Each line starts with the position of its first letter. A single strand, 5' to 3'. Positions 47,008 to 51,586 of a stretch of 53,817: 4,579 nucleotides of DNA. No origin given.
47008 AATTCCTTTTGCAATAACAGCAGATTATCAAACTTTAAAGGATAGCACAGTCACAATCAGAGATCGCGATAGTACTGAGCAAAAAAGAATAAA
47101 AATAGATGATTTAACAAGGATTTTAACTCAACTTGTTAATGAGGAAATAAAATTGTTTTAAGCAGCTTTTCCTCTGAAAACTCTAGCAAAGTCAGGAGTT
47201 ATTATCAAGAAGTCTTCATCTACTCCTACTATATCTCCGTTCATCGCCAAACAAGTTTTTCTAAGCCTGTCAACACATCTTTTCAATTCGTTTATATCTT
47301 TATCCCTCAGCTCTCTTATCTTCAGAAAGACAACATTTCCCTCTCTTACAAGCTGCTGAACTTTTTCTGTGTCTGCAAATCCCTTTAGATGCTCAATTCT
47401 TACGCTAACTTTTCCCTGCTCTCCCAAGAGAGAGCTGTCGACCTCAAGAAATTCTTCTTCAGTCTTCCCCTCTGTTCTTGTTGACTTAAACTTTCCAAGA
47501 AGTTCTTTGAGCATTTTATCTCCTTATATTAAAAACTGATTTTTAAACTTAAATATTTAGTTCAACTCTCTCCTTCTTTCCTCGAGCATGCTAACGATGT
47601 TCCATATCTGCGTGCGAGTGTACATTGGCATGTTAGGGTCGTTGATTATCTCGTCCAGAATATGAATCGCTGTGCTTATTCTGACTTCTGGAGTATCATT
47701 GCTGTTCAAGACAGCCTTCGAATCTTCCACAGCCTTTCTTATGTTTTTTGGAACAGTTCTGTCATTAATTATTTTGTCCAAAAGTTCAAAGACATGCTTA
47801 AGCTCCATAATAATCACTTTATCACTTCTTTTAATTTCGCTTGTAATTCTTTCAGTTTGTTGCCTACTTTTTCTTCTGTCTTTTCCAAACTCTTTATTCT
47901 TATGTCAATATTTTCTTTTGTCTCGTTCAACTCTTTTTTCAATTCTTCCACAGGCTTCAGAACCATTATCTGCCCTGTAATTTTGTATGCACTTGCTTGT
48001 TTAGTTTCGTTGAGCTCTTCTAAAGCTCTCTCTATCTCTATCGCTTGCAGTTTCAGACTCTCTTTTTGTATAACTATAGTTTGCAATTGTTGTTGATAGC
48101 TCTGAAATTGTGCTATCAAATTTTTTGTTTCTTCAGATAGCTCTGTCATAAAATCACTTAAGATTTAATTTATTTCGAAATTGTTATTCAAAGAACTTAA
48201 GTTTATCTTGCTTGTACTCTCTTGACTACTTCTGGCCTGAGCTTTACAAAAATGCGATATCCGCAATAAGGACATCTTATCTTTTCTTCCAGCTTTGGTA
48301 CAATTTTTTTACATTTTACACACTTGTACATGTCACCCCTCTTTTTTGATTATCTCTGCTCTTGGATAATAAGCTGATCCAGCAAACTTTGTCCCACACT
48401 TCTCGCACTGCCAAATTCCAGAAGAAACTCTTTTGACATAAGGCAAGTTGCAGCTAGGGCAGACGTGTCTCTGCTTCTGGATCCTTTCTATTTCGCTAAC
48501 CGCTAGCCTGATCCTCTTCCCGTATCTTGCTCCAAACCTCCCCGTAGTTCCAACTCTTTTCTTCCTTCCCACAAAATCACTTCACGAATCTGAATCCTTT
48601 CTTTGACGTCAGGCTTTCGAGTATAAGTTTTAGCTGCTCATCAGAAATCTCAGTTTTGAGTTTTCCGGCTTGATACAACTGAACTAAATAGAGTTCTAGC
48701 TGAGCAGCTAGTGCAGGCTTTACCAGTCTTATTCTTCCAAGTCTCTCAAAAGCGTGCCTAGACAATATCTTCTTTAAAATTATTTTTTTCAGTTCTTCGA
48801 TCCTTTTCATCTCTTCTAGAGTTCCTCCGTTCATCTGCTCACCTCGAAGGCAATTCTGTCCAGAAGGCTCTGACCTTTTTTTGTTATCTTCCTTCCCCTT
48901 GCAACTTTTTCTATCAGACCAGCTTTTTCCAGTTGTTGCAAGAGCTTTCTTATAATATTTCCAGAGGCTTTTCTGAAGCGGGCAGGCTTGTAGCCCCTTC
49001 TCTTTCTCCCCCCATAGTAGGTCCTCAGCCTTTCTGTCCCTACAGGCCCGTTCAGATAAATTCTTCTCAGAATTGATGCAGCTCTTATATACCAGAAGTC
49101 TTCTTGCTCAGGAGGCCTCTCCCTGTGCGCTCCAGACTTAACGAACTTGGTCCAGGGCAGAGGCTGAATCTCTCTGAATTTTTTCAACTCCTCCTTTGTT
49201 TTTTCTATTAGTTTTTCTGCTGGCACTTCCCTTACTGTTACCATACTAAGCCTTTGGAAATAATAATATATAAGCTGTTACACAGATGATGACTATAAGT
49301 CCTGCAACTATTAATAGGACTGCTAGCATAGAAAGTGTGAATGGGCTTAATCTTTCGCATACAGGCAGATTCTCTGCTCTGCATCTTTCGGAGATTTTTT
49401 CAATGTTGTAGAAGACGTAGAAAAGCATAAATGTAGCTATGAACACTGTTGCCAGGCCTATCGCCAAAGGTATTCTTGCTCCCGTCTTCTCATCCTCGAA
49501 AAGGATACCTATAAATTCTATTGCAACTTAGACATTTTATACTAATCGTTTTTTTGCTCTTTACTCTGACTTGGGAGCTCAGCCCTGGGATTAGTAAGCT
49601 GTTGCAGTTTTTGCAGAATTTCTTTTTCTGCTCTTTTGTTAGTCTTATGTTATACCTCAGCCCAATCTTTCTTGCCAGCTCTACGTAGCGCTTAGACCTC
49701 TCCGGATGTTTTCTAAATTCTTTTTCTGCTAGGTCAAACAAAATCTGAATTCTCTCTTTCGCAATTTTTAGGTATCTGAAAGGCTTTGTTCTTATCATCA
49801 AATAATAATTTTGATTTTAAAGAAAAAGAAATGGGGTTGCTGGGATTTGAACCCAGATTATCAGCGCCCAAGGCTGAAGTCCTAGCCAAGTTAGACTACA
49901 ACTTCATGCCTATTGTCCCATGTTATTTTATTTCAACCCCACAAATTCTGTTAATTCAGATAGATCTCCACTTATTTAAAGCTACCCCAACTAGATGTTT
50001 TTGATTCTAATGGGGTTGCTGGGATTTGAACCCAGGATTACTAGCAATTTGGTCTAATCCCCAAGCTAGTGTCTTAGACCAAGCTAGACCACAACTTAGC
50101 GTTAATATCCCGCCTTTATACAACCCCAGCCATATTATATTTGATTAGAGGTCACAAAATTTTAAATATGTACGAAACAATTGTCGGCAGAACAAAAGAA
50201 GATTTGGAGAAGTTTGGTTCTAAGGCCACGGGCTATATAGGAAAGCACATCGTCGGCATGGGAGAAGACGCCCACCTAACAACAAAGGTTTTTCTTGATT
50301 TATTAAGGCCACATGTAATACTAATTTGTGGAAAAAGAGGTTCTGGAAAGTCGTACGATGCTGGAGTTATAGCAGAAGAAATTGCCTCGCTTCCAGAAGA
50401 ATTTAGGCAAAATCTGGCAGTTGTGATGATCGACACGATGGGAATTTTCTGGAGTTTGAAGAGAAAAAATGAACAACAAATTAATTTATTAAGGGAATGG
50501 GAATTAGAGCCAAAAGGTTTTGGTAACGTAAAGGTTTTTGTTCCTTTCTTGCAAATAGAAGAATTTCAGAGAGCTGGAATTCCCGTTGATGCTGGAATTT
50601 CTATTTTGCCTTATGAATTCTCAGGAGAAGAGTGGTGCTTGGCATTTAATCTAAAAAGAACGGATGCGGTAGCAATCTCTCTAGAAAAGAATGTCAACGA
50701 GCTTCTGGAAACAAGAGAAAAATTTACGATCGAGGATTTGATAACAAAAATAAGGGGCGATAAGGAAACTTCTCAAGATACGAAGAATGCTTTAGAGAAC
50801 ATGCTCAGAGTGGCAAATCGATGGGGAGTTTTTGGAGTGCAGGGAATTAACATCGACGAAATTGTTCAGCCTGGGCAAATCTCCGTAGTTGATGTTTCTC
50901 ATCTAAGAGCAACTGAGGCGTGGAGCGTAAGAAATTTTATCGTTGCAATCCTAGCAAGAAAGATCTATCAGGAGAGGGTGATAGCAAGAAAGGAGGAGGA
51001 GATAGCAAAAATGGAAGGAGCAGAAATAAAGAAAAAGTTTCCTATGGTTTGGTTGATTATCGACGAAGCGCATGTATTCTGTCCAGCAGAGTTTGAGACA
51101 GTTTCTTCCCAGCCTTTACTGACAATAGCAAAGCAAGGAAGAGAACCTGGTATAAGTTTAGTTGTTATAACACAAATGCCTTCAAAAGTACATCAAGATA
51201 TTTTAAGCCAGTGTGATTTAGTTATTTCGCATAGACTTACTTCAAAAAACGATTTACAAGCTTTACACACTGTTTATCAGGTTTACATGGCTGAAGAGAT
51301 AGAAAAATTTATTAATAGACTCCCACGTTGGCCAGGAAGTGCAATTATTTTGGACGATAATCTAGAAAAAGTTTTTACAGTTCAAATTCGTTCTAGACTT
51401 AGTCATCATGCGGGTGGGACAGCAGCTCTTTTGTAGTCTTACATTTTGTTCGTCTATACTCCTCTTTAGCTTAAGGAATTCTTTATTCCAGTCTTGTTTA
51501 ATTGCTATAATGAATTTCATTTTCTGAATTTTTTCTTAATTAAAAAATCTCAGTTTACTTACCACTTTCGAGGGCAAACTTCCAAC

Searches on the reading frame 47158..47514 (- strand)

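Call 7: search_protein_families(library=pfam, proteins=[window:47158-47514:-])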
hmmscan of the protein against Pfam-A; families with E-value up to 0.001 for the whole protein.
window:47158-47514:- (118 aa): 2 families
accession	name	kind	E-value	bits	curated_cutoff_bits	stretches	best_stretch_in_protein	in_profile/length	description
PF04472.17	SepF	-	5e-12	46.3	27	1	40-109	3-69/72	Cell division protein SepF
PF19091.5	DUF5779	-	0.00051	20.5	29.5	1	33-109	20-88/96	Family of unknown function (DUF5779)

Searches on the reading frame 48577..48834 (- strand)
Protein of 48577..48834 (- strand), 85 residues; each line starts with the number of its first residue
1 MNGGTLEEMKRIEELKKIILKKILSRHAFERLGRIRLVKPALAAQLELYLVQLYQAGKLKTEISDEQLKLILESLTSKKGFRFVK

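Call 7: search_protein_families(library=pfam, proteins=[window:48577-48834:-])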
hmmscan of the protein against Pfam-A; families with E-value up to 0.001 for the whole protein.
window:48577-48834:- (85 aa): 1 family
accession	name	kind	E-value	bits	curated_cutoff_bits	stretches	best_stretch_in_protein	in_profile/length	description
PF01984.25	dsDNA_bind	-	1.4e-20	73.9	26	1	7-79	24-96/106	Double-stranded DNA-binding domain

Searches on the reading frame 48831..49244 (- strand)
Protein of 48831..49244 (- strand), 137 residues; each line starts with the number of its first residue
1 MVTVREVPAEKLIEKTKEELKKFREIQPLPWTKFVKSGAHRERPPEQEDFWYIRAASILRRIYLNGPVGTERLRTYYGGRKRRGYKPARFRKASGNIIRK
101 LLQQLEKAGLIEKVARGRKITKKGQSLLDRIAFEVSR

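Call 7: search_protein_families(library=pfam, proteins=[window:48831-49244:-])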
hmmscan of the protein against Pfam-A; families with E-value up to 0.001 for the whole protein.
window:48831-49244:- (137 aa): 5 families
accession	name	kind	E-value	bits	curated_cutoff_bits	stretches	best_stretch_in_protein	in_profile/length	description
PF01090.25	Ribosomal_S19e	-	1.9e-55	186.7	29.4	1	3-136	1-135/137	Ribosomal protein S19e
PF05491.19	RuvB_C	-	0.0002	21.7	24.7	0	107-128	50-71/72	RuvB C-terminal winged helix domain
PF08461.16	HTH_12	-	0.00029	21.1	21.4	1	97-128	34-66/66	Ribonuclease R winged-helix domain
PF14947.12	HTH_45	-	0.00068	20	25.5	1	97-131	35-69/77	Winged helix-turn-helix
PF21715.3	CggR_N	-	0.00082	19.5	30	0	96-131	32-67/71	CggR N-terminal DNA binding domain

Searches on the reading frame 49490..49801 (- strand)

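Call 7: search_protein_families(library=pfam, proteins=[window:49490-49801:-])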
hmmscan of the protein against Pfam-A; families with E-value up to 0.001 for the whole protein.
window:49490-49801:- (103 aa): 1 family
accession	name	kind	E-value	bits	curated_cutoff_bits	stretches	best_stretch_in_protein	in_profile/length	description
PF04032.22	Rpr2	-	2.9e-20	72.8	29.3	1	17-94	1-90/90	RNAse P Rpr2/Rpp21/SNM1 subunit domain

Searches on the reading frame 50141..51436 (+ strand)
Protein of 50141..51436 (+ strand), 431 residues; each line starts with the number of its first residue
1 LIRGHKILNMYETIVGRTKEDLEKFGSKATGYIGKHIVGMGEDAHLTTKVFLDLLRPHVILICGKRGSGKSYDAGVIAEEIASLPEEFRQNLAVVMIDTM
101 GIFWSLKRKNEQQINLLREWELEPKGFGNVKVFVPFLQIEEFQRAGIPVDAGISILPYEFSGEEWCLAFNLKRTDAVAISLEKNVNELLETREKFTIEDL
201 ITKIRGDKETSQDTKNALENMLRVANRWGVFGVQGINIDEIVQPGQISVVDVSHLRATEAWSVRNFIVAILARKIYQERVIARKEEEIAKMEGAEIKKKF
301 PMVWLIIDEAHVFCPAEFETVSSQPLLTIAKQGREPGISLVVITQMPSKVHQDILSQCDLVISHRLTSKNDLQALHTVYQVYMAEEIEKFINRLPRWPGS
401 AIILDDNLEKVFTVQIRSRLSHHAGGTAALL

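Call 7: search_protein_families(library=pfam, proteins=[window:50141-51436:+])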
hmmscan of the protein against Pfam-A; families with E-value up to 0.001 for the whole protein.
window:50141-51436:+ (431 aa): 3 families
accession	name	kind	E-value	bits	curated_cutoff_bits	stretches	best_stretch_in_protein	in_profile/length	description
PF01935.23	DUF87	-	3.4e-10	40.8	23.2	1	48-267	12-216/220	Helicase HerA, central domain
PF05707.18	Zot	-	9e-06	25.7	20.3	1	278-365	55-146/197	Zonular occludens toxin (Zot)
PF00004.35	AAA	-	0.00022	22.1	21.2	0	280-362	38-127/131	ATPase family associated with various cellular activities (AAA)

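Call 11: find_related_loci(query=window:50168-51436:+, collection=metagenome_contigs, flank=3000)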
Query window:50168-51436:+ (422 aa) in metagenome_contigs; peptide patterns used: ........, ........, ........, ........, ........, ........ (x = any residue, [..] = any of these).
600 stretches matched a pattern (row limit reached: there are more); 96 encode a relative of the query (tblastn E <= 1e-3); the best 80 are kept; 80 distinct loci.
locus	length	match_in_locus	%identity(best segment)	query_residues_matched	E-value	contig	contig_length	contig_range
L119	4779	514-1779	78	1-422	0e+0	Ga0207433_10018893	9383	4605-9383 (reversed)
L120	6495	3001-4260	77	2-422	0e+0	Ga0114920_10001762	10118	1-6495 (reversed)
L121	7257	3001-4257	76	1-419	0e+0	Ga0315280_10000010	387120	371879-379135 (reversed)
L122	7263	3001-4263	76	1-422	0e+0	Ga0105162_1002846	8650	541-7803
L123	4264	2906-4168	75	2-422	0e+0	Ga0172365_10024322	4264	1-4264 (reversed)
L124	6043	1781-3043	75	2-422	0e+0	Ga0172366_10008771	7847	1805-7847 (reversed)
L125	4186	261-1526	74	1-422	0e+0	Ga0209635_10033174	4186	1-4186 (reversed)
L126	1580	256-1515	74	2-422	0e+0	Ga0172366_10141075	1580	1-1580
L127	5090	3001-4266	73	2-422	0e+0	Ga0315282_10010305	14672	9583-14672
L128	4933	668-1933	73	2-422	0e+0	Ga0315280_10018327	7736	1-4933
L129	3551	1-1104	77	55-422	0e+0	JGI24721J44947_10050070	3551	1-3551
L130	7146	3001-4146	70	43-422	0e+0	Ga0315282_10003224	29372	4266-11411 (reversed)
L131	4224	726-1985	62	1-419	0e+0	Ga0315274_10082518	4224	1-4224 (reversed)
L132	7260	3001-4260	62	1-419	0e+0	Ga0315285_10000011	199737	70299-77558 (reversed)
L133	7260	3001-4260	62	1-419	0e+0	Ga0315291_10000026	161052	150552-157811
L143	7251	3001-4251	59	1-419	1e-166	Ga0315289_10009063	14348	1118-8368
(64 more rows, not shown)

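Call 31: find_encoding_contigs(protein=window:50168-51436:+, flank=2000, max_places=10)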
Protein window:50168-51436:+ (422 aa): no gene with exactly this product is on record in the collection.

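Call 34: find_homologous_proteins(query=window:50168-51436:+, max_evalue=1e-60)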
Query window:50168-51436:+ (422 aa): 2021 proteins with E <= 1e-60 among 8000 candidates; the best 120 are listed.
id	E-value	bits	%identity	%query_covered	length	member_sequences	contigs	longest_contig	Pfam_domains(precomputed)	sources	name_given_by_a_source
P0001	1.3e-278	941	100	100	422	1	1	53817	PF01935.24,PF05707.19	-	-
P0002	9.2e-278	938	100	100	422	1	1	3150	PF01935.24,PF05707.19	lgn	-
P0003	4.6e-225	765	79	100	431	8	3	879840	PF01935.24,PF05707.19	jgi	jgi:DNA helicase HerA-like ATPase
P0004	2.5e-224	763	78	100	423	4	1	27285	PF01935.24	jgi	jgi:DNA helicase HerA-like ATPase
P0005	5.6e-223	758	77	100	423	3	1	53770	PF01935.24,PF05707.19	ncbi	ncbi:MAG: ATP-binding protein [Candidatus Aenigmatarchaeota archaeon]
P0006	4.9e-221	752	77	100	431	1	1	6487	PF01935.24,PF00004.36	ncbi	ncbi:MAG: ATP-binding protein [Candidatus Heimdallarchaeota archaeon]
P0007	1.8e-219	747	77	100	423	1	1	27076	PF01935.24,PF05707.19,PF00004.36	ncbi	ncbi:MAG: ATP-binding protein [Candidatus Aenigmatarchaeota archaeon]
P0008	1.9e-219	746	79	100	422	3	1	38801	PF01935.24,PF00004.36,PF13401.13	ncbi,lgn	-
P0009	9.7e-219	744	77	100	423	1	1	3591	PF01935.24,PF00004.36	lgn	-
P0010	3.5e-217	739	76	100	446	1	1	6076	PF01935.24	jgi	-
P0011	5.0e-217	738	78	100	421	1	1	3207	PF01935.24,PF05872.19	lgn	-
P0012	8.9e-217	738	78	99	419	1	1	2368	PF01935.24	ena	-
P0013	8.0e-216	734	77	100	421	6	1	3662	PF01935.24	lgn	-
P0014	9.0e-216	734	76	99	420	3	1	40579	PF01935.24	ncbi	-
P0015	1.1e-215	734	77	100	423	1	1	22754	PF01935.24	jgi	-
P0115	1.7e-184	631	65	100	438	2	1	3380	PF01935.24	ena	-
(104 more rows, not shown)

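Call 35: find_encoding_contigs(protein=P0002, flank=1500, max_places=4)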
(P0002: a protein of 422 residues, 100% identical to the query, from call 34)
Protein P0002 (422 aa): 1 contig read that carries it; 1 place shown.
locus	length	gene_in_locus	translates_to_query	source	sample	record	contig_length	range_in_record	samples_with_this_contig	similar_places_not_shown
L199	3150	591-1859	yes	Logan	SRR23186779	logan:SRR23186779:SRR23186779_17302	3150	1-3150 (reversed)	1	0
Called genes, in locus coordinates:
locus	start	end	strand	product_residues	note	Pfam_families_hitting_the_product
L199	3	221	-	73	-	?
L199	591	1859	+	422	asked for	PF01935:DUF87, PF05707:Zot (faint)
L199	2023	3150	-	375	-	?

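Call 36: find_encoding_contigs(protein=P0003, flank=1500, max_places=4)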
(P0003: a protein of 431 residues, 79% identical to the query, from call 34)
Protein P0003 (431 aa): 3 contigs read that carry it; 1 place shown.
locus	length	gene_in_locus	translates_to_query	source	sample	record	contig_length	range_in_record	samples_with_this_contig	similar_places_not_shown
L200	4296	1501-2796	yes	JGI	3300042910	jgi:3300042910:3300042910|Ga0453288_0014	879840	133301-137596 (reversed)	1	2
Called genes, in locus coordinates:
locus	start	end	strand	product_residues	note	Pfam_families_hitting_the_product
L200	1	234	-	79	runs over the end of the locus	PF01780:Ribosomal_L37ae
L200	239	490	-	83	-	PF01984:dsDNA_bind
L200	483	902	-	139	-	PF01090:Ribosomal_S19e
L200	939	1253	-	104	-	PF04032:Rpr2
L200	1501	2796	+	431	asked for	PF01935:DUF87, PF05707:Zot (faint)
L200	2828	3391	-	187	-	PF02577:BFN_dom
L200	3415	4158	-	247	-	PF01068:DNA_ligase_A_M, PF04679:DNA_ligase_A_C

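Call 37: find_encoding_contigs(protein=P0008, flank=1500, max_places=4)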
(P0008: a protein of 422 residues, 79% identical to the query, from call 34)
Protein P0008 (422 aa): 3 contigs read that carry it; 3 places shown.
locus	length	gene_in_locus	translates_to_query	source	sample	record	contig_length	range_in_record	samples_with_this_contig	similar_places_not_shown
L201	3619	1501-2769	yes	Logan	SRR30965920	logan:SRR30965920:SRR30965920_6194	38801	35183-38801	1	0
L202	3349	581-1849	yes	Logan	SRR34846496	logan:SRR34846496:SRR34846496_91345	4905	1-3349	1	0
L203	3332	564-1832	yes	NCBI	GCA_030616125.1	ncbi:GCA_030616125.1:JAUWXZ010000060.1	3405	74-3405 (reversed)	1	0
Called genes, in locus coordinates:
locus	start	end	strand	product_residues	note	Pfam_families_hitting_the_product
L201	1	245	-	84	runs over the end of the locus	PF01984:dsDNA_bind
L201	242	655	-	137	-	PF01090:Ribosomal_S19e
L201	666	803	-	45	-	-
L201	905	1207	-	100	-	PF04032:Rpr2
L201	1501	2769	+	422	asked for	PF01935:DUF87, PF00004:AAA (faint), PF13401:AAA_22 (faint)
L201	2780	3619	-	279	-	?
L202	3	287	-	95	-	?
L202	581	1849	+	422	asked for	PF01935:DUF87, PF00004:AAA (faint), PF13401:AAA_22 (faint)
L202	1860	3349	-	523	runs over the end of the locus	PF03193:RsgA_GTPase (faint), PF00009:GTP_EFTU, PF03144:GTP_EFTU_D2, PF03143:GTP_EFTU_D3, PF22594:GTP-eEF1A_C (weak)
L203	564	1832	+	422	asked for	PF01935:DUF87, PF00004:AAA (faint), PF13401:AAA_22 (faint)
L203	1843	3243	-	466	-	PF03193:RsgA_GTPase (faint), PF00009:GTP_EFTU, PF03144:GTP_EFTU_D2, PF03143:GTP_EFTU_D3, PF22594:GTP-eEF1A_C (weak)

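Call 67: find_homologous_proteins(query=L143:3001-4251:+, max_evalue=1e-150)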
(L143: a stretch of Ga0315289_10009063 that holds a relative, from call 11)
Query L143:3001-4251:+ (417 aa): 237 proteins with E <= 1e-150 among 8000 candidates; the best 120 are listed.
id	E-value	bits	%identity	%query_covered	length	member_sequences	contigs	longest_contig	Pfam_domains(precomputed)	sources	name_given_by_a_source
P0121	5.8e-273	923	100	100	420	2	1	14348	PF01935.24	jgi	-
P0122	7.1e-249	843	88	100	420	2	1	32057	PF01935.24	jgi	jgi:hypothetical protein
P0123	1.4e-241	819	86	100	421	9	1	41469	PF01935.24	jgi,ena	-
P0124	1.7e-229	780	81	100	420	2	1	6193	PF01935.24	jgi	-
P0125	2.7e-229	779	80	100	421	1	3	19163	PF01935.24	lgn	-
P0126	4.9e-228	775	79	100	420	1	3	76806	PF01935.24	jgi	jgi:DNA helicase HerA-like ATPase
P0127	8.7e-228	774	82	100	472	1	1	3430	PF01935.24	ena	-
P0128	2.5e-223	759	79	100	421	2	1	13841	PF01935.24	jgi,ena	-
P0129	1.3e-222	757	80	100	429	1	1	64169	PF01935.24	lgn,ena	-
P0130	1.9e-222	756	79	100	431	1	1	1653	PF01935.24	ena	-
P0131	2.0e-221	753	78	100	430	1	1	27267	PF01935.24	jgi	jgi:uncharacterized protein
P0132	6.4e-221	751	80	100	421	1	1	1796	PF01935.24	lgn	-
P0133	1.3e-220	750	77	100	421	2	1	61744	PF01935.24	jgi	jgi:hypothetical protein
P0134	1.6e-220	750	78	100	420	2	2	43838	PF01935.24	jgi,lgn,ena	-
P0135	1.9e-217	740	78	100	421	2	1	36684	PF01935.24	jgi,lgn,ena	-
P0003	2.5e-167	575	60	100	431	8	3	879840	PF01935.24,PF05707.19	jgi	jgi:DNA helicase HerA-like ATPase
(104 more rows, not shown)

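Call 68: find_encoding_contigs(protein=P0122, flank=1200, max_places=2)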
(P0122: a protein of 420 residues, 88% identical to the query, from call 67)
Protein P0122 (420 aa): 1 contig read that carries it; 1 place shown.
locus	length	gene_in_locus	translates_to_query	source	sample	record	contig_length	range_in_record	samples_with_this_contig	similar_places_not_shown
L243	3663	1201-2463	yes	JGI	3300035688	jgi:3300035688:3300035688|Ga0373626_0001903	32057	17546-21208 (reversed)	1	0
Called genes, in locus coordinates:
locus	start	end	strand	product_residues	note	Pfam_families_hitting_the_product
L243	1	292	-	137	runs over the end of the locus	PF01090:Ribosomal_S19e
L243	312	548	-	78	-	-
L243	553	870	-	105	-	PF04032:Rpr2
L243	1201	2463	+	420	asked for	PF01935:DUF87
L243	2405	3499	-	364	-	PF13384:HTH_23 (faint), PF13412:HTH_24 (faint), PF13518:HTH_28, PF18024:HTH_50 (faint)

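Call 69: find_encoding_contigs(protein=P0123, flank=1200, max_places=2)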
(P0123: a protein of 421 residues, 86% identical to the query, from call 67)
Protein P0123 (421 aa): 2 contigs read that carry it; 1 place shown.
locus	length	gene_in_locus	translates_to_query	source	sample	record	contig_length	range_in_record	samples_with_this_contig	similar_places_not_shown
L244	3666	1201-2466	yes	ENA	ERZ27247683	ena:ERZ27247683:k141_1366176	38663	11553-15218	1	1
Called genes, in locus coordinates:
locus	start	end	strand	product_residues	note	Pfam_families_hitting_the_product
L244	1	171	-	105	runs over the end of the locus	PF04032:Rpr2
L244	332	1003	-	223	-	PF14528:LAGLIDADG_3 (faint), PF00961:LAGLIDADG_1 (faint)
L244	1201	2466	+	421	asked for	PF01935:DUF87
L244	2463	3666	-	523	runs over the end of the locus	PF00009:GTP_EFTU, PF22594:GTP-eEF1A_C (faint), PF03144:GTP_EFTU_D2, PF03143:GTP_EFTU_D3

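Call 70: find_encoding_contigs(protein=P0124, flank=1200, max_places=2)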
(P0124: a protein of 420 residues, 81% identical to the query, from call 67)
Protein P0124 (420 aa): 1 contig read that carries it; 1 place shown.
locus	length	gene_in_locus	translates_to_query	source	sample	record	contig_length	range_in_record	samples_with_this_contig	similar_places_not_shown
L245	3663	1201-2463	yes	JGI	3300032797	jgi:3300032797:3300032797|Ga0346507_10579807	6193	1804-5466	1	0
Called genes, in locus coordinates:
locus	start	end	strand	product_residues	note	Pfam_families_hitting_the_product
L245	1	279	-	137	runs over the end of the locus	PF01090:Ribosomal_S19e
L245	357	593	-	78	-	-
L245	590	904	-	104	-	PF04032:Rpr2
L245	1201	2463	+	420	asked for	PF01935:DUF87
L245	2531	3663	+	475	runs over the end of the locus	PF00884:Sulfatase, PF01663:Phosphodiest, PF02995:DUF229 (faint), PF16347:SGSH_C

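Call 71: find_encoding_contigs(protein=P0125, flank=1200, max_places=2)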
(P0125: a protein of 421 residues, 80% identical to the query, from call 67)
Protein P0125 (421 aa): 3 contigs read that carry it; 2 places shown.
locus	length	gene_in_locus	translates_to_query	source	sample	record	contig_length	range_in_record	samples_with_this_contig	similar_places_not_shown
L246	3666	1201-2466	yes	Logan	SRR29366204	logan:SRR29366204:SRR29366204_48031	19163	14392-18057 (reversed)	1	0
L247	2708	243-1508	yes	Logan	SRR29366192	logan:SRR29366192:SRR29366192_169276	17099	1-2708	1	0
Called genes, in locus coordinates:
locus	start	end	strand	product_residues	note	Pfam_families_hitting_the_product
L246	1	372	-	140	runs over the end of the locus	PF01090:Ribosomal_S19e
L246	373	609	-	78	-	-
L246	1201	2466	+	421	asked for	PF01935:DUF87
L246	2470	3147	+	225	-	-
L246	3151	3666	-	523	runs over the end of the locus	PF00009:GTP_EFTU, PF22594:GTP-eEF1A_C (faint), PF03144:GTP_EFTU_D2, PF03143:GTP_EFTU_D3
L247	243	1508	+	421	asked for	PF01935:DUF87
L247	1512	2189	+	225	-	-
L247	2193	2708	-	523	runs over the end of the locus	PF00009:GTP_EFTU, PF22594:GTP-eEF1A_C (faint), PF03144:GTP_EFTU_D2, PF03143:GTP_EFTU_D3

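Call 76: find_encoding_contigs(protein=P0115, flank=2200, max_places=2)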
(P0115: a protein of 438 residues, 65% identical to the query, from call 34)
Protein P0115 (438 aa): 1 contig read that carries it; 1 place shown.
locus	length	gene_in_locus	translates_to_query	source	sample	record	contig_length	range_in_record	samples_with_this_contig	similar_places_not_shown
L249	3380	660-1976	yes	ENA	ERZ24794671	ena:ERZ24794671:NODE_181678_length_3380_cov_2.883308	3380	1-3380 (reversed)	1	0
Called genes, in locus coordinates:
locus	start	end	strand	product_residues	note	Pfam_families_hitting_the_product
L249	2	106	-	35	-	?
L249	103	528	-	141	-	PF04032:Rpr2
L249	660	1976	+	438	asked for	PF01935:DUF87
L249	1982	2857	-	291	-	PF01261:AP_endonuc_2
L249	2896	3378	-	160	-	?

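Call 79: search_protein_families(library=pfam, max_evalue=0.01, proteins=[L244:332-1003:-])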
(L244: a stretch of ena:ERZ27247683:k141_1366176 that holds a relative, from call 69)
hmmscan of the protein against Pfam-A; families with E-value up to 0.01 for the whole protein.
L244:332-1003:- (223 aa): 3 families
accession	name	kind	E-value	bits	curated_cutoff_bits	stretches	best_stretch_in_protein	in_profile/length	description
PF14528.11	LAGLIDADG_3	-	4e-08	33.8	22.5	1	114-157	5-43/82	LAGLIDADG-like domain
PF00961.24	LAGLIDADG_1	-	6.3e-08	33.9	23.1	1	12-81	1-70/102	LAGLIDADG endonuclease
PF05204.19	Hom_end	-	0.00074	20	21.1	1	103-183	5-81/110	Homing endonuclease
